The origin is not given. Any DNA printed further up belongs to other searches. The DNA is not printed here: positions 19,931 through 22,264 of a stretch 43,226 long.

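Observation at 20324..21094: C5-cytosine methyltransferase with eight tandem TRD-like modules (possible hyper-multispecific anti-restriction methylase)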

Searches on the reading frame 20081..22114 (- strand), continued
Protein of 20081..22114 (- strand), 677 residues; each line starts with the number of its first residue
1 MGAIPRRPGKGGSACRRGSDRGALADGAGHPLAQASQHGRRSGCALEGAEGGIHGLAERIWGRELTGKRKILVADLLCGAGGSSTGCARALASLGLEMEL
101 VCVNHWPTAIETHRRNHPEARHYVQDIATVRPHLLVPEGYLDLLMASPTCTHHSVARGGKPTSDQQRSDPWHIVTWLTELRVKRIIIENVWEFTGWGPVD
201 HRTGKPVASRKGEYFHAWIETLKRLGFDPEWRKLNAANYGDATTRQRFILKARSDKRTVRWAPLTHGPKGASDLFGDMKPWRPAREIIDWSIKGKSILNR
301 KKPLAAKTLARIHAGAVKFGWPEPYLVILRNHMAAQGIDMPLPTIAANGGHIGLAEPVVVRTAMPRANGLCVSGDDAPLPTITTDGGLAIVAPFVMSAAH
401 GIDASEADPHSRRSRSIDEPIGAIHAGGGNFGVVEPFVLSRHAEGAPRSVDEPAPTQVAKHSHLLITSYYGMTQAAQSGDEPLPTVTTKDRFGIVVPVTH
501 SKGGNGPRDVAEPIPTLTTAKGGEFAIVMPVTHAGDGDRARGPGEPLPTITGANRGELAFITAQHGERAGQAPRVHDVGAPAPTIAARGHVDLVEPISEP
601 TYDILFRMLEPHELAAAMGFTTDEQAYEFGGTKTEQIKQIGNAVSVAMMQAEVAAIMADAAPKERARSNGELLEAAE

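Call 68: search_solved_structures(query=A4, max_evalue=0.01, show_alignments=5)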
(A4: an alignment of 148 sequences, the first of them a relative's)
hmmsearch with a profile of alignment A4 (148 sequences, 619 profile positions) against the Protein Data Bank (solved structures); distinct sequences matched with E-value up to 0.01: 49.
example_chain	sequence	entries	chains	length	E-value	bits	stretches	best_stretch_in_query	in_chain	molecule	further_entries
3g7u_A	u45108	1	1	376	8.1e-24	87.7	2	8-183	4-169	Cytosine-specific methyltransferase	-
9ped_A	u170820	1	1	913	7.1e-19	71.3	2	109-198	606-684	DNA (cytosine-5)-methyltransferase 1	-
9m5u_A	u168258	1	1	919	7.3e-19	71.3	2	109-198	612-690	DNA (cytosine-5)-methyltransferase 1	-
9v4p_A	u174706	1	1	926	7.5e-19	71.3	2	109-198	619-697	DNA (cytosine-5)-methyltransferase 1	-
9peb_A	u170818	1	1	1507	4.3e-18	68.8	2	109-198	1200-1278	DNA (cytosine-5)-methyltransferase 1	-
9pec_A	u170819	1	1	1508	4.3e-18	68.8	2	109-198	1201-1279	DNA (cytosine-5)-methyltransferase 1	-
9m5x_A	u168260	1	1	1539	4.6e-18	68.7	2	109-198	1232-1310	DNA (cytosine-5)-methyltransferase 1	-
9v4o_A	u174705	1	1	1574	4.9e-18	68.6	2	109-198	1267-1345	DNA (cytosine-5)-methyltransferase 1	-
8yf3_A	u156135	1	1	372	4.2e-17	65.5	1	4-185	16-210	Cytosine-specific methyltransferase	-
3pt9_A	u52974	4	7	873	1.1e-14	57.5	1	9-199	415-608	DNA (cytosine-5)-methyltransferase 1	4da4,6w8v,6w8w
5gut_A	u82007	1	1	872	1.4e-14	57.1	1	9-199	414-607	DNA (cytosine-5)-methyltransferase 1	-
10mh_A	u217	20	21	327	1.5e-14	57.1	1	9-190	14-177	PROTEIN (CYTOSINE-SPECIFIC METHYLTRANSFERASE HHAI) | HaeIII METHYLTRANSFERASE | Modification methylase HhaI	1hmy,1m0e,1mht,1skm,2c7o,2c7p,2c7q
1svu_A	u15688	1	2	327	1.5e-14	57.1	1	9-190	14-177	Modification methylase HhaI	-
1fjx_A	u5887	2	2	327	1.5e-14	57.1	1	9-190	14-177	HHAI DNA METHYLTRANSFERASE | MODIFICATION METHYLASE HHAI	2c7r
5wy1_A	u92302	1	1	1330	1.5e-14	57.1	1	9-199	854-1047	DNA (cytosine-5)-methyltransferase 1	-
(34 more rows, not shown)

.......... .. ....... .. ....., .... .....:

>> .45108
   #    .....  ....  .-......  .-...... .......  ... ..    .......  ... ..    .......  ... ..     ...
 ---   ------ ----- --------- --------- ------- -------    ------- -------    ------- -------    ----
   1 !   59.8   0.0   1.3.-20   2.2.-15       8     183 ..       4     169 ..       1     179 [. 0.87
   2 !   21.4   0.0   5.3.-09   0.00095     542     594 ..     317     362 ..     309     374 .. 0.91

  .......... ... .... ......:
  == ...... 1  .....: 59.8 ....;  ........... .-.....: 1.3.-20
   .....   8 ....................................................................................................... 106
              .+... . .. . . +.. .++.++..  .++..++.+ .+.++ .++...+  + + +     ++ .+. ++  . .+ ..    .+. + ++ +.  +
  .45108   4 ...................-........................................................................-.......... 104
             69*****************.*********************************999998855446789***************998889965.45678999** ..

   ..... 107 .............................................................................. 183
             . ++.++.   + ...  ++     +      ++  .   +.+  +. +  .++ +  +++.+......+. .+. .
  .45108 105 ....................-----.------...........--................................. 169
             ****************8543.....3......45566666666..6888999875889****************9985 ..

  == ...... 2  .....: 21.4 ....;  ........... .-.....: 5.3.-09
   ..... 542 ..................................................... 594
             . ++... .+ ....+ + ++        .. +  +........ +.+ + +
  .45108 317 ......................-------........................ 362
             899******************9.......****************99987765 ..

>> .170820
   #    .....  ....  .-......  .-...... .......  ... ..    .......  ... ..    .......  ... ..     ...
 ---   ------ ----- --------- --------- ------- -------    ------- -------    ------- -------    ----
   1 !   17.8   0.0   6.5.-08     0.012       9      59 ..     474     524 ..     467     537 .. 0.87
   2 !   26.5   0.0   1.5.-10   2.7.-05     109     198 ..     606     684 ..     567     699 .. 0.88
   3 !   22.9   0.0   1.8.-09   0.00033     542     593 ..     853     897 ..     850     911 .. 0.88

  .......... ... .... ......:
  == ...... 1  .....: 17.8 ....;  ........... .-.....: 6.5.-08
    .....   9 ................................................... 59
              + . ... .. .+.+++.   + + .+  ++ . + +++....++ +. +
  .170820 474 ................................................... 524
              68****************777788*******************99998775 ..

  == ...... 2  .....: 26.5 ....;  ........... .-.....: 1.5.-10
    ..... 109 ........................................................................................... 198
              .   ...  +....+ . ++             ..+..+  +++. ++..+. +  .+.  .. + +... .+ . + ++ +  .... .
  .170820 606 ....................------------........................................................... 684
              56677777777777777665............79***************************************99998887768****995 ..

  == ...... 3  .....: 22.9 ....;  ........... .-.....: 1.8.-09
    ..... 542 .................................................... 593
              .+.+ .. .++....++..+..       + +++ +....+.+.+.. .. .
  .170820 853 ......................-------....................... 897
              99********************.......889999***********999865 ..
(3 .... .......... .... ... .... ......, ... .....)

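Call 84: fold_search(model_id=the predicted structure, library=pdb)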
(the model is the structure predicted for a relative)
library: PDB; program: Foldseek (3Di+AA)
matches with E <= 10: 1753; with E <= 0.001: 236
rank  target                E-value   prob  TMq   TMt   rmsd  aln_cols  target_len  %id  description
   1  6w8v_B                2.4e-14  1.00  0.27  0.20   7.1       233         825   19  Crystal structure of mouse DNMT1 in complex with ACG DNA (released 2020-07-08)
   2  7sfg_A                3.1e-14  1.00  0.27  0.21   3.7       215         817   20  Human DNMT1(729-1600) Bound to Zebularine-Containing 12mer dsDNA and Cofactor SAM (released 2022-03-30)
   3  6w8w_A                4.5e-14  1.00  0.30  0.22   5.8       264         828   17  Crystal structure of mouse DNMT1 in complex with CCG DNA (released 2020-07-08)
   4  6w8v_A                7.9e-14  1.00  0.29  0.22   9.0       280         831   19  Crystal structure of mouse DNMT1 in complex with ACG DNA (released 2020-07-08)
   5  6w8w_B                1.0e-13  1.00  0.27  0.20   3.9       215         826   20  Crystal structure of mouse DNMT1 in complex with CCG DNA (released 2020-07-08)
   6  7xib_A                2.3e-13  1.00  0.27  0.21   4.6       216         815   20  Cryo-EM structure of human DNMT1 (aa:351-1616) in complex with ubiquitinated H3 and hemimethylated DNA analog (CXXC-di (released 2022-11-30)
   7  5gut                  2.4e-13  1.00  0.26  0.20   4.2       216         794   20  The crystal structure of mouse DNMT1 (731-1602) mutant - N1248A (released 2017-09-06)
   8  9m5u_A                2.4e-13  1.00  0.30  0.24   9.6       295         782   16  Cryo-EM structure of Arabidopsis thaliana MET1 (aa:621-1534) in complex with hemimethylated DNA analog (released 2025-08-20)
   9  8xqc_A                2.6e-13  1.00  0.29  0.21   8.0       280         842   17  Cryo-EM structure of human DNMT1 (aa:351-1616) in complex with ubiquitinated PAF15 and hemimethylated DNA analog (released 2025-01-15)
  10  4yoc_A                2.8e-13  1.00  0.29  0.20   6.0       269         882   17  Crystal Structure of human DNMT1 and USP7/HAUSP complex (released 2015-05-27)
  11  6x9i_A                2.9e-13  1.00  0.26  0.20   4.4       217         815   19  Human DNMT1(729-1600) Bound to Zebularine-Containing 12mer dsDNA (released 2021-07-07)
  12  4da4_B                2.9e-13  1.00  0.30  0.23   5.4       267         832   17  Structure of mouse DNMT1 (731-1602) bound to hemimethylated CpG DNA (released 2012-02-22)
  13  9mvy_A                3.3e-13  1.00  0.28  0.25   7.2       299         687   16  Crystal structure of ZMET2 in complex with unmethylated CTG DNA and a histone H3Kc9me2 peptide (released 2025-05-21)
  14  9v4p_A                3.3e-13  1.00  0.28  0.23   8.4       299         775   17  Cryo-EM structure of A. thaliana MET1(610-1534) bound covalently to a hemi-mCpG DNA (released 2025-11-26)
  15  4da4_A                4.3e-13  1.00  0.26  0.20   4.4       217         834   19  Structure of mouse DNMT1 (731-1602) bound to hemimethylated CpG DNA (released 2012-02-22)
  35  3g7u                  4.9e-12  1.00  0.27  0.46   3.8       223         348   19  Crystal structure of putative DNA modification methyltransferase encoded within prophage Cp-933R (E.coli) (released 2009-02-24)
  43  8yf3                  8.5e-12  1.00  0.23  0.41   4.0       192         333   20  DNA cytosine C5-carboxymethyltransferase in complex with Cx-SAM (released 2025-09-03)
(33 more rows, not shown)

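Call 97: find_related_loci(query=L001:2977-4995:+, collection=genome_contigs, flank=3000)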
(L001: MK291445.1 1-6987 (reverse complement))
Query L001:2977-4995:+ (673 aa) in genome_contigs; peptide patterns used: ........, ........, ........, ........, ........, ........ (x = any residue, [..] = any of these).
140 stretches matched a pattern; 56 encode a relative of the query (tblastn E <= 1e-3); 55 distinct loci.
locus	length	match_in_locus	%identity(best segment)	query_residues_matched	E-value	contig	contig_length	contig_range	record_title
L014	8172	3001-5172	76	1-673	0e+0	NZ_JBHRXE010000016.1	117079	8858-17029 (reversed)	Paracoccus simplex strain VKM B-3226 platanus_K_21_77_16, whole genome shotgun sequence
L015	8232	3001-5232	73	1-673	0e+0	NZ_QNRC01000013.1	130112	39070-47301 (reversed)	Paracoccus siganidrum strain M26 Scaffold13, whole genome shotgun sequence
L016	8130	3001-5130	76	1-664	0e+0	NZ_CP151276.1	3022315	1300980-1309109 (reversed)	Paracoccus sp. ME4 chromosome, complete genome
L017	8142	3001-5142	76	1-673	0e+0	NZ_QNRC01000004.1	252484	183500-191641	Paracoccus siganidrum strain M26 Scaffold4, whole genome shotgun sequence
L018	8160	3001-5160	73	1-673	0e+0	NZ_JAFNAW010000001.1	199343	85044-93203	Paracoccus fontiphilus strain MVW-1 scaffold1.1-size199343, whole genome shotgun sequence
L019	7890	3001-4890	79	6-664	0e+0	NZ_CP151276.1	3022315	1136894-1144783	Paracoccus sp. ME4 chromosome, complete genome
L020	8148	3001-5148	73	1-667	0e+0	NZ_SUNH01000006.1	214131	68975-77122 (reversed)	Paracoccus hibiscisoli strain CCTCC AB2016182 Scaffold4_1, whole genome shotgun sequence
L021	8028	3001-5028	72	2-665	0e+0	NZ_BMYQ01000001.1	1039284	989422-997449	Gemmobacter lanyuensis strain KCTC 23714 sequence01, whole genome shotgun sequence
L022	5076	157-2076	74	8-673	0e+0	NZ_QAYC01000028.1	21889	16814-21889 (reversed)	Rhodovulum kholense strain DSM 19783 Ga0183464_128, whole genome shotgun sequence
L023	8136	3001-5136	70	7-672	0e+0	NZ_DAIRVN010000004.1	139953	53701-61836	MAG: Pararhodobacter sp. isolate CTOTU27889 NODE_4_length_139953_cov_37.884838, whole genome shotgun sequence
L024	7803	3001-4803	72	1-664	0e+0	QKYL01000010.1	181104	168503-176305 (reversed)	Paracoccus saliphilus strain CCTCC AB 2016131 contig010, whole genome shotgun sequence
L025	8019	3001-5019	68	1-664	0e+0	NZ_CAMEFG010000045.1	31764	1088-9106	MAG: uncultured Paracoccus sp. isolate SRR11489752_bin.4_metaWRAP_v1.3_MAG ERZ11466776.339, whole genome shotgun sequenc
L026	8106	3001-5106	68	8-666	0e+0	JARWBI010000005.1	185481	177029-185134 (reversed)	Falsirhodobacter flavus strain SYSU M79828 NODE_5_length_185481_cov_206.496181, whole genome shotgun sequence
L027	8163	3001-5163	64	8-665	0e+0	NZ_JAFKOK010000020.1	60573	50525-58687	Rhodobacter sp. NTK016B NODE_20_length_60573_cov_75.551274, whole genome shotgun sequence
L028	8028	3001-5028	68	3-665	0e+0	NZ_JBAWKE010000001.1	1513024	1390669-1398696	Frigidibacter sp. MR17.24 Scaffold1, whole genome shotgun sequence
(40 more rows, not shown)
